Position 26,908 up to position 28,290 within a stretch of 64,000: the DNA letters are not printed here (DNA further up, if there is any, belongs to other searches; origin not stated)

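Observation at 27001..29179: Two polyol-type Zn dehydrogenases embedded between hpnG and hpnC: candidates for the unassigned ribosylhopane-to-bacteriohopanetetrol reductase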

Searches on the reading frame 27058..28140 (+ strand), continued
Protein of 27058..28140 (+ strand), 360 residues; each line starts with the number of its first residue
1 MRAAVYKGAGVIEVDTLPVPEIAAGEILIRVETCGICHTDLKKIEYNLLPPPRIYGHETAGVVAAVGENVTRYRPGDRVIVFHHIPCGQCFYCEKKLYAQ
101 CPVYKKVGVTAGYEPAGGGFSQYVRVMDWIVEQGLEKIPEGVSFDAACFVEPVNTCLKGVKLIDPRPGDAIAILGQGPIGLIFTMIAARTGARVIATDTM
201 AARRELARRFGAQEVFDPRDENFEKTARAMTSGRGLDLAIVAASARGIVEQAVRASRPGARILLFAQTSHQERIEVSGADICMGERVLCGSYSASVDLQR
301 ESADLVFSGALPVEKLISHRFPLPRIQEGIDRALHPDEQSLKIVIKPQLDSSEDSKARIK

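Call 26: search_solved_structures(query=window:27058-28137:+, max_evalue=1e-20, show_alignments=2)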
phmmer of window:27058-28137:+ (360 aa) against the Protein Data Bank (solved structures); distinct sequences matched with E-value up to 1e-20: 56.
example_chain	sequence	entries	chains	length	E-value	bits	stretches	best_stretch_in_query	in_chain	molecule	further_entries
4ej6_A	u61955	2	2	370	1e-37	133.2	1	2-335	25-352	Putative zinc-binding dehydrogenase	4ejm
2dfv_A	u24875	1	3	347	7.6e-35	123.8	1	8-278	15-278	Probable L-threonine 3-dehydrogenase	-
2d8a_A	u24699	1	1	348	7.6e-35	123.8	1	8-278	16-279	Probable L-threonine 3-dehydrogenase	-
1rjw_A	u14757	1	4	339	5.4e-34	121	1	11-335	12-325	Alcohol dehydrogenase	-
2dq4_A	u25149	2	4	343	7.6e-34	120.5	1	12-348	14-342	L-threonine 3-dehydrogenase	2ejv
3pii_A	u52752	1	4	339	9.8e-34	120.2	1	11-335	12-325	Alcohol dehydrogenase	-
3gfb_A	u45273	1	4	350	1e-32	116.8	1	7-321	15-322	L-threonine 3-dehydrogenase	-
4cpd_A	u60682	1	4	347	1.9e-32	115.9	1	1-343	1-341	ALCOHOL DEHYDROGENASE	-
1e3j_A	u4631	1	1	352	2.2e-30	109.2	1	4-346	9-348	NADP(H)-DEPENDENT KETOSE REDUCTASE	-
5k1s_A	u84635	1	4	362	2.3e-30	109.1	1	7-324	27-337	Oxidoreductase, zinc-binding dehydrogenase family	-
4gkv_A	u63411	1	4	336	2.7e-29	105.6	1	3-265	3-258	Alcohol dehydrogenase, propanol-preferring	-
5vm2_A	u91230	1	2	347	3.5e-29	105.2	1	7-346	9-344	Alcohol dehydrogenase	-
3s1l_A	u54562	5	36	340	6.3e-29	104.3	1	1-264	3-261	Zinc-containing alcohol dehydrogenase superfamily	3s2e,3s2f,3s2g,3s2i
1llu_A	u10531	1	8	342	8.4e-29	103.9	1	2-266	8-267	Alcohol Dehydrogenase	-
9flz_A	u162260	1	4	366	3.5e-28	101.9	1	1-306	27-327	alcohol dehydrogenase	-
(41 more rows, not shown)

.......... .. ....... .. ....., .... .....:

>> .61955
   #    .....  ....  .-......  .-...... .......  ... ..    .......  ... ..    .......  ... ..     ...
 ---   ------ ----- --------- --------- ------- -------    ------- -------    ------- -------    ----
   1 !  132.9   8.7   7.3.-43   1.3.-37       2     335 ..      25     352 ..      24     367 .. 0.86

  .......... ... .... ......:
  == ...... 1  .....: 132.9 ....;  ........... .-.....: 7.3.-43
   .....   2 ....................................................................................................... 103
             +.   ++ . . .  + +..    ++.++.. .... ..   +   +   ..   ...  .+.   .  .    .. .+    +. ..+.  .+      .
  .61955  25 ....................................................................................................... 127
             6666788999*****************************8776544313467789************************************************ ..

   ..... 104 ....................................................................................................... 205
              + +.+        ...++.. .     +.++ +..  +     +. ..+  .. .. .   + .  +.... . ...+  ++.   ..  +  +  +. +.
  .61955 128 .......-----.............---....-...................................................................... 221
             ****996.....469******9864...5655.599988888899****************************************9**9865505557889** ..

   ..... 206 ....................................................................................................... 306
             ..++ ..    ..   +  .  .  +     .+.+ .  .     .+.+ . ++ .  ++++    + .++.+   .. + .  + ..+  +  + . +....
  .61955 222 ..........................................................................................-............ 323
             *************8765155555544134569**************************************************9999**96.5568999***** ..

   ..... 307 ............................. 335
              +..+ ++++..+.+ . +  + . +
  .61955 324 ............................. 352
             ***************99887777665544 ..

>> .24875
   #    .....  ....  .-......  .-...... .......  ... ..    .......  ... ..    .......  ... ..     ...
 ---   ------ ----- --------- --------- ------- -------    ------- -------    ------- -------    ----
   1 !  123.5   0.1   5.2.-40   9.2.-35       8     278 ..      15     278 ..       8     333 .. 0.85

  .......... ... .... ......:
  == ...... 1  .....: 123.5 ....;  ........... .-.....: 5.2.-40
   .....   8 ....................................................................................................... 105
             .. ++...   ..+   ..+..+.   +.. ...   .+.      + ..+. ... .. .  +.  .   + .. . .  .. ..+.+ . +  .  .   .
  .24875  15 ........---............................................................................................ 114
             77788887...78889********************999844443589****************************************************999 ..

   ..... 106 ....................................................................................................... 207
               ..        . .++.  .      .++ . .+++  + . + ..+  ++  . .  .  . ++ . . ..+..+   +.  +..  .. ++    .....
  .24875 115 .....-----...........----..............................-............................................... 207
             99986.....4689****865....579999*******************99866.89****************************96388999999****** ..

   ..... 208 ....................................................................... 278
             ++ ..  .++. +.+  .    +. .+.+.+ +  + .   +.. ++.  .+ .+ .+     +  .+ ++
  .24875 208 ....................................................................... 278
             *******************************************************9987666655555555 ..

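Call 27: search_solved_structures(query=L004:4427-5467:+, max_evalue=1e-20, show_alignments=2)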
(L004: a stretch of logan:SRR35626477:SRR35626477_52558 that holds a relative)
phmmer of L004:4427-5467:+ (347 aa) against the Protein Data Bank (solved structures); distinct sequences matched with E-value up to 1e-20: 82 (the best 60 are shown).
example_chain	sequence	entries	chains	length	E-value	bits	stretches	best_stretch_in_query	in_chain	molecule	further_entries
4ej6_A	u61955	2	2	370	3.5e-44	154.6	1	7-347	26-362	Putative zinc-binding dehydrogenase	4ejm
2d8a_A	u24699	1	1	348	4.1e-43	151.1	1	16-288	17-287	Probable L-threonine 3-dehydrogenase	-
2dfv_A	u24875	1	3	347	5.4e-43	150.7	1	17-288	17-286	Probable L-threonine 3-dehydrogenase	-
5kia_A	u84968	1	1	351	1.2e-39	139.8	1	10-287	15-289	L-threonine 3-dehydrogenase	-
5k1s_A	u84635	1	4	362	2.4e-38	135.5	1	4-327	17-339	Oxidoreductase, zinc-binding dehydrogenase family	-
1e3j_A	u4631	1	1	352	5e-38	134.4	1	6-323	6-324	NADP(H)-DEPENDENT KETOSE REDUCTASE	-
3gfb_A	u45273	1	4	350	5.6e-38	134.2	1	11-282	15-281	L-threonine 3-dehydrogenase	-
4cpd_A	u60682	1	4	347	1.3e-37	133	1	5-323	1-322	ALCOHOL DEHYDROGENASE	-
1rjw_A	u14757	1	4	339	2e-34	122.5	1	7-336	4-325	Alcohol dehydrogenase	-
3pii_A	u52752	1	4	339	3.4e-34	121.8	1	7-336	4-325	Alcohol dehydrogenase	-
1pl6_A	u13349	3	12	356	1e-33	120.2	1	7-332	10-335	Sorbitol dehydrogenase | human sorbitol dehydrogenase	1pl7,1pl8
2eih_A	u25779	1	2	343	6.8e-33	117.5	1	12-326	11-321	Alcohol dehydrogenase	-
6z42_A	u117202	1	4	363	8.4e-33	117.2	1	6-334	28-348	Alcohol dehydrogenase, zinc-containing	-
3qe3_A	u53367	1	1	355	1.1e-32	116.8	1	7-332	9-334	Sorbitol dehydrogenase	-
5yln_A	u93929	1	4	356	1.5e-32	116.4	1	20-305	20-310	Alcohol dehydrogenase, zinc-containing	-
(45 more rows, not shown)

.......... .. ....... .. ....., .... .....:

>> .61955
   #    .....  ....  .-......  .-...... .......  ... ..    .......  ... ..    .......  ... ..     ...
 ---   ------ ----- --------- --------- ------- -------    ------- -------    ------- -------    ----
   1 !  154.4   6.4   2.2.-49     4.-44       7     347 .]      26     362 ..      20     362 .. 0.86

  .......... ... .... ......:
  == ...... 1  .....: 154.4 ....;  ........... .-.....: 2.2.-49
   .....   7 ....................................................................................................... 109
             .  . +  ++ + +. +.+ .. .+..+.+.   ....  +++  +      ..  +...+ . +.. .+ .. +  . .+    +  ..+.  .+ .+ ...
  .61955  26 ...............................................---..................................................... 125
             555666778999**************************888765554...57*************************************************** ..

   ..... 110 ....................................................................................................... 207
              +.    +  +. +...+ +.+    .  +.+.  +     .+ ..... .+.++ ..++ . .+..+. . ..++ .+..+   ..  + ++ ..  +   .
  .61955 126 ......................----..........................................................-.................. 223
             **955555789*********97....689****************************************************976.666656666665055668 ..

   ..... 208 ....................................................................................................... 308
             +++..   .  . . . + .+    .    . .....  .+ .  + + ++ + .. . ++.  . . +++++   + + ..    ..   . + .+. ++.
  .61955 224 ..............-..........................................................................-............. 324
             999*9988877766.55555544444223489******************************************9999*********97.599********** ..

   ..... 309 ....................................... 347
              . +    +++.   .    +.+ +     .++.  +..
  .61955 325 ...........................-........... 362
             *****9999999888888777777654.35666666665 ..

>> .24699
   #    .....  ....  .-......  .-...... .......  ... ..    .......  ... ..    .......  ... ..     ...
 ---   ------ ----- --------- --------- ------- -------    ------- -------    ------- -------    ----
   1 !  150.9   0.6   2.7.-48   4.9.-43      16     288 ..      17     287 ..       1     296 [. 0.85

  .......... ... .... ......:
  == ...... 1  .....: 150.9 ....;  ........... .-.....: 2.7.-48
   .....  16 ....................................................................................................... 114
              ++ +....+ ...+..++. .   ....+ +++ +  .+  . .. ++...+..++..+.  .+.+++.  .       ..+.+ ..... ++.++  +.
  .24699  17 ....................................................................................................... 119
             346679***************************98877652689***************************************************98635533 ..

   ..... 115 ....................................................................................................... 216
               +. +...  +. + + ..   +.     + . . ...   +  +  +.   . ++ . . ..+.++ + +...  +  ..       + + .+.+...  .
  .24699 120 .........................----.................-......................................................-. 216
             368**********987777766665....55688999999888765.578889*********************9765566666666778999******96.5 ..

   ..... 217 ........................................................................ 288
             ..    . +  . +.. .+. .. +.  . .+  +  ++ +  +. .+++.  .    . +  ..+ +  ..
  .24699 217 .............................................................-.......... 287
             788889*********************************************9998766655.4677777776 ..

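Call 30: find_related_loci(query=A3, collection=genome_contigs, flank=10000)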
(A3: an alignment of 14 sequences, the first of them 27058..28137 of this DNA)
Query A3 (360 aa) in genome_contigs; peptide patterns used: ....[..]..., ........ (x = any residue, [..] = any of these).
600 stretches matched a pattern (row limit reached: there are more); 595 encode a relative of the query (tblastn E <= 1e-3); the best 80 are kept; 80 distinct loci.
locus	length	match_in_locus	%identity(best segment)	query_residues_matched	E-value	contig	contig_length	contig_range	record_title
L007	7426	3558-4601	82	1-348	0e+0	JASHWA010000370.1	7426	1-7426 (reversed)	MAG: Bryobacteraceae bacterium isolate JOPF219 JOPF_NEAR_contig_895814, whole genome shotgun sequence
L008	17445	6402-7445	81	1-348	0e+0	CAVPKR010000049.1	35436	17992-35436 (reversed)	MAG: Terriglobia bacterium isolate MFD10064.bin.2.14 genome assembly, contig: contig_117713, whole genome shotgun sequen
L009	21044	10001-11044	81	1-348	0e+0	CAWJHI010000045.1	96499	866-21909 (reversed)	MAG: Terriglobia bacterium isolate MFD09222.bin.3.117 genome assembly, contig: contig_162339, whole genome shotgun seque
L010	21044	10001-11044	80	1-348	0e+0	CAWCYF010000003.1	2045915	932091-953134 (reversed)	MAG: uncultured Acidobacteriota bacterium isolate MFD09603.bin.2.26 genome assembly, contig: contig_7852, whole genome s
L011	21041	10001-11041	81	1-347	0e+0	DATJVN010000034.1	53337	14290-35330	MAG TPA_asm: Bryobacteraceae bacterium isolate SMAG_U15074 k141_4513349, whole genome shotgun sequence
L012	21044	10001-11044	77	1-348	0e+0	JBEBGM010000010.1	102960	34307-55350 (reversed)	MAG: Bryobacteraceae bacterium isolate ASF_22 NODE_57_length_102960_cov_5.103645, whole genome shotgun sequence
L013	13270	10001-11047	79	1-348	0e+0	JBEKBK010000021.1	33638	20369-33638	MAG: Bryobacteraceae bacterium isolate SPRUCE 134 SPRUCE_134_21, whole genome shotgun sequence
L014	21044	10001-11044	80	1-348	0e+0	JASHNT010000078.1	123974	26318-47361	MAG: Bryobacteraceae bacterium isolate JOPF004 JOPF_N14C_contig_168729, whole genome shotgun sequence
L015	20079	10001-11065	77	1-355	0e+0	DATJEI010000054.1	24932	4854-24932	MAG TPA_asm: Bryobacteraceae bacterium isolate SMAG_U15429 k141_12956297, whole genome shotgun sequence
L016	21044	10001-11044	78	1-348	0e+0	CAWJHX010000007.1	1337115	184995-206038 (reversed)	MAG: Terriglobia bacterium isolate MFD03726.bin.1.138 genome assembly, contig: contig_60048, whole genome shotgun sequen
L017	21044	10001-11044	77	1-348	0e+0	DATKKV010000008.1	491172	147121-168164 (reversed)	MAG TPA_asm: Bryobacteraceae bacterium isolate SMAG_U14667 k141_1316747, whole genome shotgun sequence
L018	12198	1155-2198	78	1-348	0e+0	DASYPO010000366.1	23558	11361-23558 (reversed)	MAG TPA_asm: Bryobacteraceae bacterium isolate SMAG_U4458 k141_1591818, whole genome shotgun sequence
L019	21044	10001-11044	76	1-348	0e+0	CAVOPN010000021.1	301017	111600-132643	MAG: Bryobacterales bacterium isolate MFD10064.bin.1.78 genome assembly, contig: contig_7845, whole genome shotgun seque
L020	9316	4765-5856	74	1-360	0e+0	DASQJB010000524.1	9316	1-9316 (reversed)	MAG TPA_asm: Bryobacteraceae bacterium isolate SMAG_U11874 k141_2115347, whole genome shotgun sequence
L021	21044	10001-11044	76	1-348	0e+0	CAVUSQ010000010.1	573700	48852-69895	MAG: Bryobacterales bacterium isolate MFD00964.bin.2.4 genome assembly, contig: contig_5569, whole genome shotgun sequen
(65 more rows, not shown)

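Call 48: search_protein_representatives(protein=window:27058-28137:+)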
Query: 360 residues. Proteins with E-value up to 0.001 (for the whole library): 50303; up to 1e-10: 16496; up to 1e-30: 1365. The best 150 are listed.
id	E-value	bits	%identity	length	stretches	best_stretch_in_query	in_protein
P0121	3.5e-105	368.3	48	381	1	1-350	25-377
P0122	2.3e-101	355.8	48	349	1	1-344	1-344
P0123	2.9e-99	348.9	76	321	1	1-200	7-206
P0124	3.7e-95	335.4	64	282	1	1-229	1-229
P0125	1.9e-94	333.0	46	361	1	1-348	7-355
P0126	1.1e-89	317.4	53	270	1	80-350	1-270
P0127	1.1e-89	317.3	62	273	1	1-242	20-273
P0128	6.5e-89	314.8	43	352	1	1-349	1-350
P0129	3.1e-88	312.6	44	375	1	1-349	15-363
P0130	6.1e-86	305.1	41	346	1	1-348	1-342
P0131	9.5e-86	304.4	50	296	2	1-235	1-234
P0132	1.9e-85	303.4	39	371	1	1-347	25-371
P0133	6.1e-85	301.8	44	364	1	1-347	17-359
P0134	8.0e-82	291.5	43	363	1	1-345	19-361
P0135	1.4e-81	290.7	42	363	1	1-354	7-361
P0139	7.4e-79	281.8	40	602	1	1-346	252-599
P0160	2.8e-65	237.1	35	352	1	1-339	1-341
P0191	2.7e-55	204.3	38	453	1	1-334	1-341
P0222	1.4e-51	192.0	39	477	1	1-350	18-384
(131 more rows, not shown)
